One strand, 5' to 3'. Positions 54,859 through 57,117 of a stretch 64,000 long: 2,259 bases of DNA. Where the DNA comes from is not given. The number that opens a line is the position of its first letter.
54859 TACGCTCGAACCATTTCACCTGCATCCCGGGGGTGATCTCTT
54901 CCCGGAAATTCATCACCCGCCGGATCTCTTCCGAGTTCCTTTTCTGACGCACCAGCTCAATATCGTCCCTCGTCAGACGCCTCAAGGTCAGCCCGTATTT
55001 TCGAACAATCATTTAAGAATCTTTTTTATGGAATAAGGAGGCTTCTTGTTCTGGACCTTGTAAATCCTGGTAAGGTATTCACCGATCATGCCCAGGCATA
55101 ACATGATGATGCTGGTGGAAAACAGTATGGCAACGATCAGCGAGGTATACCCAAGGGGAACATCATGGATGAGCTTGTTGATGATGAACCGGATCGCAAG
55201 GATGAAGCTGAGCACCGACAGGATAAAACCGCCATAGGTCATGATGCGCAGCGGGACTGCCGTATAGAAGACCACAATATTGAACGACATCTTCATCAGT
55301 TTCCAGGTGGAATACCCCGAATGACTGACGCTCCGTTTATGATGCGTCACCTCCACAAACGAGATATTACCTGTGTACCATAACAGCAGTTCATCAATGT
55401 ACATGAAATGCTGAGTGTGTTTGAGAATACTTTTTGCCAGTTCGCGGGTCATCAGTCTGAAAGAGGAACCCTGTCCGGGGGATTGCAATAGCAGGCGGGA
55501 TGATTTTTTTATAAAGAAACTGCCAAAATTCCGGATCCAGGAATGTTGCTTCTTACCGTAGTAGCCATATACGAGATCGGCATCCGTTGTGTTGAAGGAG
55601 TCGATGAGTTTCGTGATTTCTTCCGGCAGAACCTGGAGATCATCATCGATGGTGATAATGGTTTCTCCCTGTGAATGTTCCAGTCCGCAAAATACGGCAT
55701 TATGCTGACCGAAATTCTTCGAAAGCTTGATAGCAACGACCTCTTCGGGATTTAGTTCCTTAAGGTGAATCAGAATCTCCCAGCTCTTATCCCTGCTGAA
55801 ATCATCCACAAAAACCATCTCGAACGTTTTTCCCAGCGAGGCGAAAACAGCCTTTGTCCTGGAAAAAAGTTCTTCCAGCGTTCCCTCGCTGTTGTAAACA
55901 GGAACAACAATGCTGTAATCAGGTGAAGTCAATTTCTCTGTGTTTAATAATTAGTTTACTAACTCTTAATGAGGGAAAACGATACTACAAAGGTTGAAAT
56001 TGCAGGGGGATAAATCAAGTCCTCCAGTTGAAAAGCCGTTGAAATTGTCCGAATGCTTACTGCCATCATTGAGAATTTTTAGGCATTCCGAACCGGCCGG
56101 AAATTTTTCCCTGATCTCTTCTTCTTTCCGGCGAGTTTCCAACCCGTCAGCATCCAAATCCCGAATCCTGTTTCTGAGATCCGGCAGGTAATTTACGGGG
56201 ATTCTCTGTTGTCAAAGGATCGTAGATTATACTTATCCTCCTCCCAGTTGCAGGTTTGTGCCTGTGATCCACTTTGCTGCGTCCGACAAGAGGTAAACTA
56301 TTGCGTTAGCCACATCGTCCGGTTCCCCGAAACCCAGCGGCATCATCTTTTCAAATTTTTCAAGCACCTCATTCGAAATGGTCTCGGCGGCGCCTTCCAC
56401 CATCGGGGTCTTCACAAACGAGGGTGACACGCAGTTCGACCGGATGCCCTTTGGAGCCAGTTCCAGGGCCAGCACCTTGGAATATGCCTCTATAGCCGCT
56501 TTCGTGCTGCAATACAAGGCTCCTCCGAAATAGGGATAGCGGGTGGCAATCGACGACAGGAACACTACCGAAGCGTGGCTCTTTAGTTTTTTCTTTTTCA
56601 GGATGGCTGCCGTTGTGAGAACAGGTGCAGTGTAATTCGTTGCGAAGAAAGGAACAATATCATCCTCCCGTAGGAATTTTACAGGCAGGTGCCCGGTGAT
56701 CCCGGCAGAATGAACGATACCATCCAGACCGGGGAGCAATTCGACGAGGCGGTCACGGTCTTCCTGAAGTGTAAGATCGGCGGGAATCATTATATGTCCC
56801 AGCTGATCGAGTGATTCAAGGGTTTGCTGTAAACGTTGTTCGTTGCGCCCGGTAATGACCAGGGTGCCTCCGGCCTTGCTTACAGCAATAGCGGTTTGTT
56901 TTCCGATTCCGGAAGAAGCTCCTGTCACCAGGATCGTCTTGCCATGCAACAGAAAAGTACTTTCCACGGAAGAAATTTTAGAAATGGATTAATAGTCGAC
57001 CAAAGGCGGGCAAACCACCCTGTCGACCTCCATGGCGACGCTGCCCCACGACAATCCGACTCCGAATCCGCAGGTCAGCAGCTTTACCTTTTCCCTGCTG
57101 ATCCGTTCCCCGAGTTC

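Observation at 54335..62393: Divergent KAS III / ACP / ketoreductase / GT2 / GNAT locus facing two tandem cobalamin-type radical SAM paralogs and an AT3 acyltransferase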

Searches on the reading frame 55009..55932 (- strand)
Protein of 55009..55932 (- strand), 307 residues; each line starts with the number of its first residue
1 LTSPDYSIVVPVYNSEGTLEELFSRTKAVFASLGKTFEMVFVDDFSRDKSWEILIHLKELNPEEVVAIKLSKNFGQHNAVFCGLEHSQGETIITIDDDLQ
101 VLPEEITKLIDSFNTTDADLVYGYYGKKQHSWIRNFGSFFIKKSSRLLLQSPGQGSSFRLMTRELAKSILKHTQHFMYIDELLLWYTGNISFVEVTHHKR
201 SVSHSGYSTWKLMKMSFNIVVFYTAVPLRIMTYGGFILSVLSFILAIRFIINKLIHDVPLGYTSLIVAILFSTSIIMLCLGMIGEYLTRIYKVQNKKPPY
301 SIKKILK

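Call 3: search_protein_families(library=pfam, proteins=[window:55009-55932:-], max_evalue=0.01)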
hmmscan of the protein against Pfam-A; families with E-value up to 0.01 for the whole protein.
window:55009-55932:- (307 aa): 4 families
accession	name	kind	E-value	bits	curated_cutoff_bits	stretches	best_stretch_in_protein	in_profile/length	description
PF00535.33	Glycos_transf_2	-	8e-27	94.7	23.3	1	7-168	1-166/168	Glycosyl transferase family 2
PF10111.15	Glyco_tranf_2_2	-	9.1e-07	29.1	27.3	1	7-111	1-104/276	Glycosyltransferase like family 2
PF13506.12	Glyco_transf_21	-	0.0012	18.8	21.7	1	79-150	21-93/174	Glycosyl transferase family 21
PF01762.27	Galactosyl_T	-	0.0076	16.5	23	0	90-178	82-172/195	Galactosyltransferase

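Call 4: search_protein_families(library=ncbifam, proteins=[window:55009-55932:-], max_evalue=0.01)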
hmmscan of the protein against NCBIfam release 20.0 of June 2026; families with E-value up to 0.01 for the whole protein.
window:55009-55932:- (307 aa): 20 families
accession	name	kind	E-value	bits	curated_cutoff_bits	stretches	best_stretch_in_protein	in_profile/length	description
NF007986.1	PRK10714.1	equivalog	7.4e-50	169.7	529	1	6-306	8-312/316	undecaprenyl-phosphate 4-deoxy-4-formamido-L-arabinose transferase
NF047588.1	GlcsyltransPgfSStrep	equivalog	8.8e-35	120.4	500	1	7-304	4-304/308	glycosyltransferase PgfS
TIGR03111.1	glyc2_xrt_Gpos1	hypoth_equivalog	1.9e-11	43.5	363.95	1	3-116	48-159/439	TIGR03111 family XrtG-associated glycosyltransferase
NF041875.1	EPS_EpsD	equivalog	2.8e-10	40.1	370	1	7-121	2-112/325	exopolysaccharide biosynthesis glycosyltransferase EpsD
TIGR03937.1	PgaC_IcaA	equivalog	3.1e-10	39.6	422.3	1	4-114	45-151/407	poly-beta-1,6-N-acetyl-D-glucosamine synthase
NF047683.1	TeichurnBiosyTuaG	equivalog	1.5e-09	37.9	400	1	3-122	5-120/252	teichuronic acid biosynthesis protein TuaG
NF007482.0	PRK10073.1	equivalog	1.9e-09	37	423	1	4-120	6-117/334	glycosyltransferase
TIGR04283.1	glyco_like_mftF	equivalog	4.9e-07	29.6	182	1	7-148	2-132/221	TIGR04283 family arsenosugar biosynthesis glycosyltransferase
NF053739.1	GlytfEpsEBac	equivalog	6.6e-07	28.6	450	1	4-116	1-110/265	glycosyltransferase EpsE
TIGR03965.1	mycofact_glyco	equivalog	7.5e-07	28.4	280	1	4-122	74-188/467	mycofactocin biosynthesis glycosyltransferase MftF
NF058614.1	PPMAGASynPpgS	equivalog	3e-06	26.8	370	1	6-124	2-112/226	polyprenyl-phospho-N-acetylgalactosaminyl synthase PpgS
TIGR04242.1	nodulat_NodC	equivalog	4.9e-06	25.8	550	1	3-123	47-166/395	chitooligosaccharide synthase NodC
NF010496.0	PRK13915.1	equivalog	2.7e-05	23.4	262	1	7-126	34-156/307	glucosyl-3-phosphoglycerate synthase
NF050050.1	ProtGlycPglI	equivalog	3.2e-05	23.4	500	1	4-115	2-110/306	GalNAc(5)-diNAcBac-PP-undecaprenol beta-1,3-glucosyltransferase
NF038302.1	EPS_HpsE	equivalog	3.8e-05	22.8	300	1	5-104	2-102/307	hormogonium polysaccharide biosynthesis glycosyltransferase HpsE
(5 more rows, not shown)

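Call 58: search_solved_structures(query=window:55009-55932:-, max_evalue=0.00001)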
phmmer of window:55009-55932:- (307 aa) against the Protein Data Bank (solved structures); distinct sequences matched with E-value up to 0.00001: 7.
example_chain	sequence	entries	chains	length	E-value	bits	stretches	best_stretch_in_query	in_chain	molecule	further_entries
5ekp_C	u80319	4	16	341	3e-47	164.6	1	5-303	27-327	Uncharacterized glycosyltransferase sll0501 | Glycosyltransferase sll0501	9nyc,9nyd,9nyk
9nye_A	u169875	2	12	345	3.1e-47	164.6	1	5-303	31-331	Glycosyltransferase sll0501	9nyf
5eke_A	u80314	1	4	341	3.9e-47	164.2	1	5-303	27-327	Uncharacterized glycosyltransferase sll0501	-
9hwj_A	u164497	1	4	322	1.2e-41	146.2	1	6-306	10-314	Undecaprenyl-phosphate 4-deoxy-4-formamido-L-arabinose transferase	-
9bhc_C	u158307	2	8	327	9.9e-39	136.6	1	6-306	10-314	Undecaprenyl-phosphate 4-deoxy-4-formamido-L-arabinose transferase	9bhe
8vxh_A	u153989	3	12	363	1.4e-38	136.1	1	6-306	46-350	Undecaprenyl-phosphate 4-deoxy-4-formamido-L-arabinose transferase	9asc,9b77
5mlz_A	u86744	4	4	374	2.9e-15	59.6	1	5-124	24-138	Dolichol monophosphate mannose synthase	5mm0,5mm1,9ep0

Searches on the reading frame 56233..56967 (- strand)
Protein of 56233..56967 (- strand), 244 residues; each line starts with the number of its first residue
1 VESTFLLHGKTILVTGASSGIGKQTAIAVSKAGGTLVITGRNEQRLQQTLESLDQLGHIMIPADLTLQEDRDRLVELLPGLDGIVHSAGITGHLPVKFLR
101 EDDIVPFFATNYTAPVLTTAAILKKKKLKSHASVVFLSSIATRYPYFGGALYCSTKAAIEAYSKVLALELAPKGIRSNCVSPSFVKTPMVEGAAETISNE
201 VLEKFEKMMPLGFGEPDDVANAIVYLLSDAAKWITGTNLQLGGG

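Call 3: search_protein_families(library=pfam, proteins=[window:56233-56967:-], max_evalue=0.01)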
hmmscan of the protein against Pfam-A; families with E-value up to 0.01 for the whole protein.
window:56233-56967:- (244 aa): 7 families
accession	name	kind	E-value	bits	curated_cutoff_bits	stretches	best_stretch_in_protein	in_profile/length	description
PF13561.12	adh_short_C2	-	2.4e-46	158.6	27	1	16-244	1-234/236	Enoyl-(Acyl carrier protein) reductase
PF00106.31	adh_short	-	1.8e-41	142.2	26.6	1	10-195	1-192/195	short chain dehydrogenase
PF08659.16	KR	-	3.2e-10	40.7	22.6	1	11-163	2-160/180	KR domain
PF01370.27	Epimerase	-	4e-07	30.1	20.9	1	12-145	1-120/240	NAD dependent epimerase/dehydratase family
PF23441.1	SDR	-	0.00021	21.2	27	1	96-244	112-254/258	SDR-like rossmann domain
PF05368.20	NmrA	-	0.00074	19.6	27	0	10-85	3-74/298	NmrA-like family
PF03435.24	Sacchrp_dh_NADP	-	0.0082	16.9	25.1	0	12-96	1-84/129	Saccharopine dehydrogenase NADP binding domain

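Call 4: search_protein_families(library=ncbifam, proteins=[window:56233-56967:-], max_evalue=0.01)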
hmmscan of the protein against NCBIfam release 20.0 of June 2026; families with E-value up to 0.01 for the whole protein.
window:56233-56967:- (244 aa): 235 families (the best 25 are shown)
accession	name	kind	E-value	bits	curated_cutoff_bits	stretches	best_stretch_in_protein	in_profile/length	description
NF005559.1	PRK07231.1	subfamily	4.7e-51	173.7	215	1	7-244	2-246/249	glucose 1-dehydrogenase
NF052558.1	MBtsdlDhBudC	equivalog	9.9e-41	140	270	1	8-244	2-240/250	meso-2,3-butanediol dehydrogenase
NF005075.0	PRK06500.1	equivalog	1.1e-38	133.1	336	1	7-244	4-245/249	SDR family oxidoreductase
NF047420.2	EF_P_mod_YmfI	equivalog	1.7e-38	132.7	238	1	12-244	2-234/236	elongation factor P 5-aminopentanone reductase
NF004199.0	PRK05653.1-4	equivalog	4.3e-38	131.3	301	1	7-244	3-244/247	3-oxoacyl-ACP reductase FabG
NF009466.0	PRK12826.1-2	subfamily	1.4e-37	129.5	222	1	10-244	4-243/248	3-oxoacyl-ACP reductase FabG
NF005449.0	PRK07041.1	equivalog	1.6e-37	129.7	257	1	7-244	5-236/240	SDR family oxidoreductase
NF004198.0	PRK05653.1-3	equivalog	3.2e-37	128.3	296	1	6-244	4-245/248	3-oxoacyl-ACP reductase FabG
TIGR01830.1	3oxo_ACP_reduc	equivalog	1.6e-36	126.2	297.75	1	13-244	2-237/239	3-oxoacyl-[acyl-carrier-protein] reductase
TIGR01963.1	PHB_DH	subfamily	2.9e-35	121.7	307.05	1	10-244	2-251/255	3-hydroxybutyrate dehydrogenase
NF005681.0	PRK07478.1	subfamily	6.5e-35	120.7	267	1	6-244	3-248/254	SDR family oxidoreductase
NF005095.0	PRK06523.1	subfamily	7.6e-35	120.7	231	1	6-244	7-256/261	oxidoreductase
NF006074.0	PRK08220.1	equivalog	2.9e-34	118.8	312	1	5-244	4-246/251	2,3-dihydro-2,3-dihydroxybenzoate dehydrogenase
NF004818.0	PRK06172.1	equivalog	1.3e-33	116.4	336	1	7-244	5-249/253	SDR family oxidoreductase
NF005473.0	PRK07069.1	equivalog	2e-33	116.1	339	1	6-244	7-258/262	SDR family oxidoreductase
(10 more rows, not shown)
